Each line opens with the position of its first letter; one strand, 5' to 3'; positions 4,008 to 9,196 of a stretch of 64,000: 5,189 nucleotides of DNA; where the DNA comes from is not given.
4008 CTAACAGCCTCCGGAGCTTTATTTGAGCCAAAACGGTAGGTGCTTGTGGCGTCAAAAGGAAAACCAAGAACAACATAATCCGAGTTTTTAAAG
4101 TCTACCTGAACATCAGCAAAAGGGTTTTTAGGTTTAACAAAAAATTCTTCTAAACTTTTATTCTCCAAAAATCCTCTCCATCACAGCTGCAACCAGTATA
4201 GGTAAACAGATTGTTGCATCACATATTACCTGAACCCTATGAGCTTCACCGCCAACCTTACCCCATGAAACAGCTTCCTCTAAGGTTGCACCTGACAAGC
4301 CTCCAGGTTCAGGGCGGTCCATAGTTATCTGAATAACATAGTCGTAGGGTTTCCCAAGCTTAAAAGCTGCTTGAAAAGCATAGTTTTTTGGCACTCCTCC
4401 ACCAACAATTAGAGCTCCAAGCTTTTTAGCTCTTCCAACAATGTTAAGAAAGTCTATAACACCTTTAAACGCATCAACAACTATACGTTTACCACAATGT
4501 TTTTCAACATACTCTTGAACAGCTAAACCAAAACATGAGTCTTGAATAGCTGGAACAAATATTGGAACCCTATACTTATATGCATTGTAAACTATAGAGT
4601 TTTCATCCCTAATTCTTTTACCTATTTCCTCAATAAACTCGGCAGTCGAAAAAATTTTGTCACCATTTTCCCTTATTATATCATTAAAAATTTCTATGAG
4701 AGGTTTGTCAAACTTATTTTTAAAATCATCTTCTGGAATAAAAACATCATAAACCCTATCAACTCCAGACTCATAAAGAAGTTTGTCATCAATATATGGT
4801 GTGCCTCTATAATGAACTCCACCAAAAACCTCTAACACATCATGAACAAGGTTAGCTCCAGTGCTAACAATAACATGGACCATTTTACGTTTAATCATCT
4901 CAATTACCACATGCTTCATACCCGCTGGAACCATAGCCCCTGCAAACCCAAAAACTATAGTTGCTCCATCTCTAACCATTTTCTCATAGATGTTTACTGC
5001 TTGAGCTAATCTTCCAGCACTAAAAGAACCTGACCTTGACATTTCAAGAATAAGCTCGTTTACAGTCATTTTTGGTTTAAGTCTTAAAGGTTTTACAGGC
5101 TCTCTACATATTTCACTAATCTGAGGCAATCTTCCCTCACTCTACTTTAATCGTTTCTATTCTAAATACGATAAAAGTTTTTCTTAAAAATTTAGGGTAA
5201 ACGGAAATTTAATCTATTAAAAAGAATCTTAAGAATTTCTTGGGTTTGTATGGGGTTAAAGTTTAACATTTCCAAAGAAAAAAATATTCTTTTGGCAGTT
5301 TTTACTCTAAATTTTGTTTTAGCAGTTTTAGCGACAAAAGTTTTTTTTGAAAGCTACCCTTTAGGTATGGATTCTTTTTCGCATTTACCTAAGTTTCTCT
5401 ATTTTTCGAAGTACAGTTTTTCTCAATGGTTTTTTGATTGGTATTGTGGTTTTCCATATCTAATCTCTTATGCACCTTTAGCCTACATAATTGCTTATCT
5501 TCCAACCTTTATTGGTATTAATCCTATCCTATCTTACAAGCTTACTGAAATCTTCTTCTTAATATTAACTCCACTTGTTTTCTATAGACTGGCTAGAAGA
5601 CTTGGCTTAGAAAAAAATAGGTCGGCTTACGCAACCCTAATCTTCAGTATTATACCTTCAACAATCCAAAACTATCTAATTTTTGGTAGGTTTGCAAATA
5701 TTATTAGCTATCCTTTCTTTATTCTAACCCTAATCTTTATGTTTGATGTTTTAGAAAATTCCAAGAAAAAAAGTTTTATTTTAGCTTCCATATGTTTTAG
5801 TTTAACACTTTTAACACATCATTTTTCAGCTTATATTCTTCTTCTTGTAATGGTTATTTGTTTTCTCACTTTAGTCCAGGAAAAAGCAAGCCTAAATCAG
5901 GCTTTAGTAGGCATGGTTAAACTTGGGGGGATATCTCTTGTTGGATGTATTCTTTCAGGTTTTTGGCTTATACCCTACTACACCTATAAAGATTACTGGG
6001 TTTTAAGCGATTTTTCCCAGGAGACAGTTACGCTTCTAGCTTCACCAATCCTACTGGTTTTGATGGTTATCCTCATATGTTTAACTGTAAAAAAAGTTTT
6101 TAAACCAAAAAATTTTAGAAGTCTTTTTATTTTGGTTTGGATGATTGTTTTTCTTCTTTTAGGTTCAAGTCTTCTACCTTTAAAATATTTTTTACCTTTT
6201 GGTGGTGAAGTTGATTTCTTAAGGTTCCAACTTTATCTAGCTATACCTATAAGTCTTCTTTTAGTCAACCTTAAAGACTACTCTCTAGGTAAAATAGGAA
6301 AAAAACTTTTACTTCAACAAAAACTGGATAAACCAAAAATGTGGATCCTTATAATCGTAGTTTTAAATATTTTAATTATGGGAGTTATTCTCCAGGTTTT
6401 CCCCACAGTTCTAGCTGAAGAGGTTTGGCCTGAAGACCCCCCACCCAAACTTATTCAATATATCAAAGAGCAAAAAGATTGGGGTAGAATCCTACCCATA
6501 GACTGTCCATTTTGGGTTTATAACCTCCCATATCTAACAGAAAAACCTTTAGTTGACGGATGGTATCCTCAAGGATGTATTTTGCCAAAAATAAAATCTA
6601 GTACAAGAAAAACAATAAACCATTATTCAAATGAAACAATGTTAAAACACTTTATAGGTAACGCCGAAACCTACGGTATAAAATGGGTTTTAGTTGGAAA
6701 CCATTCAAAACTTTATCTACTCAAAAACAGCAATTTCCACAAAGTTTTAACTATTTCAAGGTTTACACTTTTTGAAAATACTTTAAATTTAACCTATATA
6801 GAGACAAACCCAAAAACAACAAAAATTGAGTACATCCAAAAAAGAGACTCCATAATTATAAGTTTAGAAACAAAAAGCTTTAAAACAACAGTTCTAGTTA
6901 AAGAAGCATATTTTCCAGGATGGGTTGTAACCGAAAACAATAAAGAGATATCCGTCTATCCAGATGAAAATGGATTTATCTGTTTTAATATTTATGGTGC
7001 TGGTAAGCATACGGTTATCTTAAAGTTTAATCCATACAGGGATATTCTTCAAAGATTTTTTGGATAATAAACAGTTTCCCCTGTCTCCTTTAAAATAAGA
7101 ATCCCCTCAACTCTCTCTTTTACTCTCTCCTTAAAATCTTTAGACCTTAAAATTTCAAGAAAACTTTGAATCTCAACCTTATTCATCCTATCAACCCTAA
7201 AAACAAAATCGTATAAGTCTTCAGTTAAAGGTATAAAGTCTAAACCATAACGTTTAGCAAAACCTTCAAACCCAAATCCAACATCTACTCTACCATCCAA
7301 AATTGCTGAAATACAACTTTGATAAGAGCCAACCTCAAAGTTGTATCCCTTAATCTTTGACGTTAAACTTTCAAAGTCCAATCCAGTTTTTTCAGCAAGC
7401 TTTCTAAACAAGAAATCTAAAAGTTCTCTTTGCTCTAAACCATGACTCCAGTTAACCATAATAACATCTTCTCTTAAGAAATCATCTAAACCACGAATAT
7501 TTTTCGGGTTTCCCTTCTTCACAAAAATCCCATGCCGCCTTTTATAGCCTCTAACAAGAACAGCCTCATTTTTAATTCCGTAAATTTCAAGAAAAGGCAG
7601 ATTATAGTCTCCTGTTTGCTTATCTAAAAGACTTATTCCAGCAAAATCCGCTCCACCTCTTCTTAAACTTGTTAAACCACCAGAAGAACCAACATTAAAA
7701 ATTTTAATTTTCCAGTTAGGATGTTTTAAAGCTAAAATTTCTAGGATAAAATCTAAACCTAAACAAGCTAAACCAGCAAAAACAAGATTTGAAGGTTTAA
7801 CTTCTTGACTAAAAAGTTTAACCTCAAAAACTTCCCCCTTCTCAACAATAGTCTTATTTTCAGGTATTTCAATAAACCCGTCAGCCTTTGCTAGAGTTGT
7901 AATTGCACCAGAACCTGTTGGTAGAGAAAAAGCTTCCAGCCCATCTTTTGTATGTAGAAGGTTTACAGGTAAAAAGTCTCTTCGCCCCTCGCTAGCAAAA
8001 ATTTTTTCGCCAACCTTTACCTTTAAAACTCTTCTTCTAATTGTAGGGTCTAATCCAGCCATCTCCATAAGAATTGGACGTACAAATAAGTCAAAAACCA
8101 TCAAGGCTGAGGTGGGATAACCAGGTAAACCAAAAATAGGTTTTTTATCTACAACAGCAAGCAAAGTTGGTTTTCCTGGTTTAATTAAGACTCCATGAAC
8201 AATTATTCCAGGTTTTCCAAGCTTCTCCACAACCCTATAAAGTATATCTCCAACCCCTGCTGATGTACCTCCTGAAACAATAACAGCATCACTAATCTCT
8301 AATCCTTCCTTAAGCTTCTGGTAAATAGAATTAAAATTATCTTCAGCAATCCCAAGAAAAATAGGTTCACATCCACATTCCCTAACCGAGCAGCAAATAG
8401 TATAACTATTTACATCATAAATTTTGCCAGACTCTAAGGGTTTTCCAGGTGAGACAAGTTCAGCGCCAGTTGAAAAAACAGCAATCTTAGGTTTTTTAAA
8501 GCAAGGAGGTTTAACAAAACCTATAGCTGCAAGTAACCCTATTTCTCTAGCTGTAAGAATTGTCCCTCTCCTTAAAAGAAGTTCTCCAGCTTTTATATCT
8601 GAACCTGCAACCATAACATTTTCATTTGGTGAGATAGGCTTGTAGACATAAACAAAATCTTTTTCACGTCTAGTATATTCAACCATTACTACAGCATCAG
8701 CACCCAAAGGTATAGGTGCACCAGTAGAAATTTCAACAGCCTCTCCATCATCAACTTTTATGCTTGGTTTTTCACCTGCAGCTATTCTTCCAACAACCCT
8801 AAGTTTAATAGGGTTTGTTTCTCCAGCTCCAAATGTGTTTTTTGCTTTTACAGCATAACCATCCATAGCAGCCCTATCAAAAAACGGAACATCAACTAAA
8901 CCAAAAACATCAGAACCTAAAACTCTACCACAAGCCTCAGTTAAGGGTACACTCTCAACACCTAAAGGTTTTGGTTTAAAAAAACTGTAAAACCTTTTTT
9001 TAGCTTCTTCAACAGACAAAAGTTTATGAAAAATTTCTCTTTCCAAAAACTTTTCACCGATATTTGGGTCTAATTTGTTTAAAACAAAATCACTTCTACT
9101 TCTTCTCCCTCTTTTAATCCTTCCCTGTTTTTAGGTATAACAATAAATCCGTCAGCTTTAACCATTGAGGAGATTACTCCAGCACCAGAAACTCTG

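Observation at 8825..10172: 65-bp perfect nucleotide identity shared by the two tandem moeA paralogs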

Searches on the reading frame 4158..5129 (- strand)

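Call 7: search_protein_families(library=pfam, proteins=[window:4158-5129:-])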
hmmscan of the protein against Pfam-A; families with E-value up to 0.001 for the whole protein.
window:4158-5129:- (323 aa): 1 family
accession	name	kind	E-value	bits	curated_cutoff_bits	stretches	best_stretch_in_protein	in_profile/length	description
PF01916.23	DS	-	5.3e-97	325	27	1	25-315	1-287/288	Deoxyhypusine synthase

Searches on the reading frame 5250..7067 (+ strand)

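Call 7: search_protein_families(library=pfam, proteins=[window:5250-7067:+])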
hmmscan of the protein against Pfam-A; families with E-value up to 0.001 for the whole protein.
window:5250-7067:+ (605 aa): 1 family
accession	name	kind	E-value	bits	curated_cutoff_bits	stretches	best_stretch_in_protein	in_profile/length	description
PF10131.15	PTPS_related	-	4.5e-14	52.3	26.4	1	74-443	4-369/621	6-pyruvoyl-tetrahydropterin synthase related domain; membrane protein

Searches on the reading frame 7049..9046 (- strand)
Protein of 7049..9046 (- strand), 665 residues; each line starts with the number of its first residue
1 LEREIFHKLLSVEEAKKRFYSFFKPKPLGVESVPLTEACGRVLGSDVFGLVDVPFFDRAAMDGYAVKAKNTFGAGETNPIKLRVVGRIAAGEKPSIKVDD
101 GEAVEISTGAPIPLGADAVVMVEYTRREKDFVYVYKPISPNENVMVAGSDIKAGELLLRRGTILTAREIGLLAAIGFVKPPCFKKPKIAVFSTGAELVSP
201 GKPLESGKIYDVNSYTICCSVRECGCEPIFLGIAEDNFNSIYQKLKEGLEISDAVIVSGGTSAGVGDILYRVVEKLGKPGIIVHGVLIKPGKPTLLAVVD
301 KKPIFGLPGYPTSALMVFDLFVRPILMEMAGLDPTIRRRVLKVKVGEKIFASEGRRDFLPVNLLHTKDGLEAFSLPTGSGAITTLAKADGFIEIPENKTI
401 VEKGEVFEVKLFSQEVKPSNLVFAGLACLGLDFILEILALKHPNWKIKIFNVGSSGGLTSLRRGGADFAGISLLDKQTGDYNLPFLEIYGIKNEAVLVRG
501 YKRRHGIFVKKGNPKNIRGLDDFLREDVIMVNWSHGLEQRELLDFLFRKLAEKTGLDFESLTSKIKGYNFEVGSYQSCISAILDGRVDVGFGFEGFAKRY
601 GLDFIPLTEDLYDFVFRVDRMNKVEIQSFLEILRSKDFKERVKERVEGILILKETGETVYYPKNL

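Call 7: search_protein_families(library=pfam, proteins=[window:7049-9046:-])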
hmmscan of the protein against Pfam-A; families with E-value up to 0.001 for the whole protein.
window:7049-9046:- (665 aa): 5 families
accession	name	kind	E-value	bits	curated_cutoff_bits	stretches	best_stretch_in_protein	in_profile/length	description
PF03453.22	MoeA_N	-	7.6e-47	159.4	30.8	1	10-176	1-160/160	MoeA N-terminal region (domain I and II)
PF12727.12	PBP_like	-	9.6e-47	159.1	27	1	438-634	4-193/193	PBP superfamily domain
PF00994.29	MoCF_biosynth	-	2.5e-28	99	26.6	1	189-327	1-143/144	Probable molybdopterin binding domain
PF03454.20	MoeA_C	-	3.6e-17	62.8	22.1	1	342-412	1-72/72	MoeA C-terminal region (domain IV)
PF13531.11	SBP_bac_11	-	8.2e-07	29.5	25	1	503-640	79-219/227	Bacterial extracellular solute-binding protein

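Call 15: find_related_loci(query=A1, collection=genome_contigs, flank=4000)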
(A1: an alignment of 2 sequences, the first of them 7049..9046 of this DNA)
Query A1 (665 aa) in genome_contigs; peptide patterns used: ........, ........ (x = any residue, [..] = any of these).
599 stretches matched a pattern (row limit reached: there are more); 3 encode a relative of the query (tblastn E <= 1e-3); 3 distinct loci.
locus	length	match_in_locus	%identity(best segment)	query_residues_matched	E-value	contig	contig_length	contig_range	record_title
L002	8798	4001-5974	77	1-659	0e+0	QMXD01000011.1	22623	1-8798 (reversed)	MAG: Candidatus Hecatellales archaeon isolate B76_G16 B76_Guay16_scaffold_00963, whole genome shotgun sequence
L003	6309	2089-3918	31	3-644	1e-95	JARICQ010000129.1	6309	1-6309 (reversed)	MAG: Tissierellaceae bacterium isolate cluster2_bin.42 k127_1265630, whole genome shotgun sequence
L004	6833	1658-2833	31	9-411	1e-47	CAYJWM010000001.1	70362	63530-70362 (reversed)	MAG TPA_asm: uncultured bacterium isolate ERP125453_co1_477 genome assembly, contig: NODE_227_length_70362_cov_10.966789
